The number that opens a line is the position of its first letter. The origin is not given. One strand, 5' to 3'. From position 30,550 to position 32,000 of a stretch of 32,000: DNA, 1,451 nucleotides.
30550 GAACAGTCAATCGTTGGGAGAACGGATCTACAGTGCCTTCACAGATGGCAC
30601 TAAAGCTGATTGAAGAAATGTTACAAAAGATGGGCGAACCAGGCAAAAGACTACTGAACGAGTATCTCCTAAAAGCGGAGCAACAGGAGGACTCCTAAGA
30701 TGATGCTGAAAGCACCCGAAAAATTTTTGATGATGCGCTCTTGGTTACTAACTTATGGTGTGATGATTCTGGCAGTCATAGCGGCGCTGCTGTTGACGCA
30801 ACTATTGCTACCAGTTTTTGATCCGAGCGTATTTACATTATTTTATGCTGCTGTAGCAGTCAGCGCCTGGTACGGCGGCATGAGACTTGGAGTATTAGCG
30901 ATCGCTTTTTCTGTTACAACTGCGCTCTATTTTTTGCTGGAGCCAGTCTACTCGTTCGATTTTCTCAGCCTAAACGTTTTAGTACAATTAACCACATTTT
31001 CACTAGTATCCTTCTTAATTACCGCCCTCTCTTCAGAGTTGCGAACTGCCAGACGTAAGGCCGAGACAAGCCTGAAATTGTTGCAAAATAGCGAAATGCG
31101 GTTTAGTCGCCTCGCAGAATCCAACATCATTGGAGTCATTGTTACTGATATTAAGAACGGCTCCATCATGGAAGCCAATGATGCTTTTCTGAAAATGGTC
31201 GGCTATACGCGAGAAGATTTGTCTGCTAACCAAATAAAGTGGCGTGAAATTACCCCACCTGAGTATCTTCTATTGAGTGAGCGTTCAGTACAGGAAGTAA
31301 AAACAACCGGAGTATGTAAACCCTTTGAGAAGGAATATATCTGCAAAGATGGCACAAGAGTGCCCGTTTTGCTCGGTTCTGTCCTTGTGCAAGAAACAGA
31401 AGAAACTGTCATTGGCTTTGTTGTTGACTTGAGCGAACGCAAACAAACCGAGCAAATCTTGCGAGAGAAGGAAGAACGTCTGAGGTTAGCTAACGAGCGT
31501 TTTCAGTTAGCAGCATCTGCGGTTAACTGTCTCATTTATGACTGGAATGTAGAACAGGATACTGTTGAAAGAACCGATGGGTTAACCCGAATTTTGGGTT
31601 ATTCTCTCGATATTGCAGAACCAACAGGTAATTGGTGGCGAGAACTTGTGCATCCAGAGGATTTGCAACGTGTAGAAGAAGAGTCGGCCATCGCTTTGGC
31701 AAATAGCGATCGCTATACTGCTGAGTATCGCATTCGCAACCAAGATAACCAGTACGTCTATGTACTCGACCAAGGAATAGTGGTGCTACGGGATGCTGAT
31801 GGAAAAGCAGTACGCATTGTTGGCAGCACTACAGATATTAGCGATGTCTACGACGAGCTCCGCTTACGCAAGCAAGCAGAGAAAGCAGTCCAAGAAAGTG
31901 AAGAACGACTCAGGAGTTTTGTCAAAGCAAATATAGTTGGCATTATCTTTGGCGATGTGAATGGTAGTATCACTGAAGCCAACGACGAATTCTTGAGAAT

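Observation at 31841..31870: A small dispersed repeat inserted in frame into a PAS-PAS linker of the sensor kinase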

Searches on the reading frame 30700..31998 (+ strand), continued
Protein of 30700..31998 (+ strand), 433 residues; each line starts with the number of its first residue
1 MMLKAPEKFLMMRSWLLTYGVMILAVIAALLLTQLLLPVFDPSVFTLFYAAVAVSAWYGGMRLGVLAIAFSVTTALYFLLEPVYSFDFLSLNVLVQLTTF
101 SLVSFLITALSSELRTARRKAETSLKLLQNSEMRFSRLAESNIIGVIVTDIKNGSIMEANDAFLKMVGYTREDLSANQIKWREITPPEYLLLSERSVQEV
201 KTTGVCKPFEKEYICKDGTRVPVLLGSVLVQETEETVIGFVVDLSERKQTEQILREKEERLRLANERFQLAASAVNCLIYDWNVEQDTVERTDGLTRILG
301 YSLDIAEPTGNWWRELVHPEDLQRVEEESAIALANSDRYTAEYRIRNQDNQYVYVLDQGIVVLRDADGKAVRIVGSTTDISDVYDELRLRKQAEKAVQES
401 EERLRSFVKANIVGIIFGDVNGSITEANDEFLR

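Call 98: find_encoding_contigs(protein=P0119, flank=1000, max_places=1)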
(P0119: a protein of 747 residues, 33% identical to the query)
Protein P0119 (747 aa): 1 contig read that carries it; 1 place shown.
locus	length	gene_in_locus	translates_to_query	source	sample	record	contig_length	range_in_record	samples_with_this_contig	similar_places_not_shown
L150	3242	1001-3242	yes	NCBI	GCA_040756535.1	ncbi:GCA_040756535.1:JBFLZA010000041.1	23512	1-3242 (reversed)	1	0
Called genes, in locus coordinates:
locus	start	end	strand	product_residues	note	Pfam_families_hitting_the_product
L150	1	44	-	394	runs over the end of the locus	PF04188:Mannosyl_trans2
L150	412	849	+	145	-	-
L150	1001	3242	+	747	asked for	PF08448:PAS_4, PF00989:PAS, PF13188:PAS_8 (weak), PF08447:PAS_3, PF13426:PAS_9 (weak), PF00989:PAS, PF08447:PAS_3, PF08447:PAS_3, +1 more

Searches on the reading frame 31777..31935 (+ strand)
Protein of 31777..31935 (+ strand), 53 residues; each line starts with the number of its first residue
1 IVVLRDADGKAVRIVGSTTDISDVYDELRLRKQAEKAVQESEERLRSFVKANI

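Call 58: find_homologous_proteins(query=A2, max_evalue=10)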
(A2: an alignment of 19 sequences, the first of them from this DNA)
Query A2 (19 sequences) (53 aa, profile of the alignment): 5 proteins with E <= 10 among 140 candidates.
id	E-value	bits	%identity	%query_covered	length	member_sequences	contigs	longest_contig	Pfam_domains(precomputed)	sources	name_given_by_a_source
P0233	4.0e-3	34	73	98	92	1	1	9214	-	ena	-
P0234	1.0e-2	33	38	85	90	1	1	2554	-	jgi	jgi:PAS domain-containing protein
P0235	4.1e-1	28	40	85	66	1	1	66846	-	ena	-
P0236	2.2e+0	26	37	72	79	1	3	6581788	PF08447.19,PF13426.14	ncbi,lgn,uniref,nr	ncbi:PAS domain-containing protein [Nostoc sphaeroides]|uniref:PAS domain S-box protein n=1 Tax=Nost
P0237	4.0e+0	25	36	94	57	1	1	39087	-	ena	-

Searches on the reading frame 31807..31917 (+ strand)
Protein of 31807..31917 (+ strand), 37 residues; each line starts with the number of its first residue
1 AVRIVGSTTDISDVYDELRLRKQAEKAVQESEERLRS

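Call 100: search_protein_representatives(alignment_id=A3)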
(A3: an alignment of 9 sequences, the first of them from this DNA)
Query: 9 sequences, 35 profile positions. Proteins with E-value up to 0.001 (for the whole library): 1368; up to 1e-10: 61; up to 1e-30: 0. The best 150 are listed.
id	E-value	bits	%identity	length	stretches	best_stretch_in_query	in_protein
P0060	3.5e-29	115.9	-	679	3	1-35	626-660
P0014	5.5e-28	112.1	-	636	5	1-35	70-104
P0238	3.3e-20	87.2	-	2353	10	19-34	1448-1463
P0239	2.2e-19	84.6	-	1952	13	2-35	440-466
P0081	2.0e-18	81.5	-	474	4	1-34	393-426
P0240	7.7e-18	79.6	-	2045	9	19-35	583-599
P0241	7.8e-18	79.6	-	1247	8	2-35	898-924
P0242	3.0e-17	77.8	-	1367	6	1-35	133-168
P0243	3.0e-17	77.8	-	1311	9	19-35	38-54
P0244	5.1e-17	77.0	-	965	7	19-35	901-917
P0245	8.6e-17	76.3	-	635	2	6-33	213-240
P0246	2.4e-16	74.9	-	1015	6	1-33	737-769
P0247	4.1e-16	74.1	-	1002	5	1-34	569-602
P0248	5.0e-16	73.8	-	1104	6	7-35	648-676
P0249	1.1e-15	72.7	-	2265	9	19-34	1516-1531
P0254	3.7e-14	67.8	-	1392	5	2-35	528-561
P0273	4.1e-12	61.3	-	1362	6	2-35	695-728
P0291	8.5e-11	57.1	-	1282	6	6-34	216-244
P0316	4.7e-10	54.7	-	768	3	1-35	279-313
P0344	4.8e-09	51.5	-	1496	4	3-25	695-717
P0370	1.1e-08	50.4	-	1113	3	1-35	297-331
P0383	2.3e-08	49.3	-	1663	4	3-34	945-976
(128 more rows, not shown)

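Call 103: list_cluster_members(proteins=[P0245, P0246, P0248, P0254, P0273, P0291, P0316, P0344, P0370, P0383])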
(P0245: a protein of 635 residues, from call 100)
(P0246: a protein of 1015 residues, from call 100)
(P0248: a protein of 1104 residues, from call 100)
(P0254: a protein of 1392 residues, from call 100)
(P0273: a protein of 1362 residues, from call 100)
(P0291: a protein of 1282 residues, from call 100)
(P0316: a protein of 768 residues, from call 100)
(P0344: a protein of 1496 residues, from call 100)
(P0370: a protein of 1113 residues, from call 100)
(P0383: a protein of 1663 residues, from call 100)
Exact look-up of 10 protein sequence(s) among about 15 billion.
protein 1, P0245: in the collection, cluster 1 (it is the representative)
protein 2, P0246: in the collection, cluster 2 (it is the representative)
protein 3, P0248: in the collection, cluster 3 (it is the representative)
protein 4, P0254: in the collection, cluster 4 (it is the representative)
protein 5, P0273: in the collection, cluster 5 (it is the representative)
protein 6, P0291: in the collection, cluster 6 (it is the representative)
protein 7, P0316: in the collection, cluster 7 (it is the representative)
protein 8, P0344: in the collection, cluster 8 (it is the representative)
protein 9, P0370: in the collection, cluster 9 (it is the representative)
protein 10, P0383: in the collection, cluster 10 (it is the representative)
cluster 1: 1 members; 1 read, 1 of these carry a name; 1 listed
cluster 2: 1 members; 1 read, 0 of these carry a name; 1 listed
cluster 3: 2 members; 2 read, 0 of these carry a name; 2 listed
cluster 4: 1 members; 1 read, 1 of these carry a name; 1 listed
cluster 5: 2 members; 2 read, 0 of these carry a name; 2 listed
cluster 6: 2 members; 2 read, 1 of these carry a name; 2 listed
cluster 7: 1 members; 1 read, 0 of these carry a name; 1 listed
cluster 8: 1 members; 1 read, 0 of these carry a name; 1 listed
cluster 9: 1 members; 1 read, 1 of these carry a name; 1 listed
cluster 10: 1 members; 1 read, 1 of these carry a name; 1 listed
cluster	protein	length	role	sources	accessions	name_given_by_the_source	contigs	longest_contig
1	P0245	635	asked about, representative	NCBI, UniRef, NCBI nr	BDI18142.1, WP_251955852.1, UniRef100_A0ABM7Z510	hypothetical protein ANSO36C_39440 [Nostoc cf. commune SO-36] | histidine kinase n=1 Tax=Nostoc cf. commune SO-36 TaxID=449208 RepID=A0ABM7Z510_NOSCO | PAS domain-containing hybrid sensor histidine kinase/response regulator [Nostoc commune]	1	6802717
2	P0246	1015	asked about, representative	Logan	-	-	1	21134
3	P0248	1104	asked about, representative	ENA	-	-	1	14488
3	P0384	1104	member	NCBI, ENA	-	-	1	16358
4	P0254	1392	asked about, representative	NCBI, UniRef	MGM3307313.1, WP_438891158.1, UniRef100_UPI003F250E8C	PAS domain S-box protein [Anabaena sp. WFMT] | PAS domain S-box protein n=1 Tax=Anabaena sp. WFMT TaxID=3449730 RepID=UPI003F250E8C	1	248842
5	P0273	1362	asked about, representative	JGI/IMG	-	-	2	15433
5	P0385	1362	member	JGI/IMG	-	-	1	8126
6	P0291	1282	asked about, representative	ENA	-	-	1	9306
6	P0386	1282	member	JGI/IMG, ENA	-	PAS domain S-box-containing protein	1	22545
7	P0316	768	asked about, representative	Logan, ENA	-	-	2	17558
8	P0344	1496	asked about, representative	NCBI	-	-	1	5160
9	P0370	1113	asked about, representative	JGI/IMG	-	PAS domain S-box-containing protein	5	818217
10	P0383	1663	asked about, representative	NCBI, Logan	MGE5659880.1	MAG: PAS domain-containing protein [Actinomycetota bacterium]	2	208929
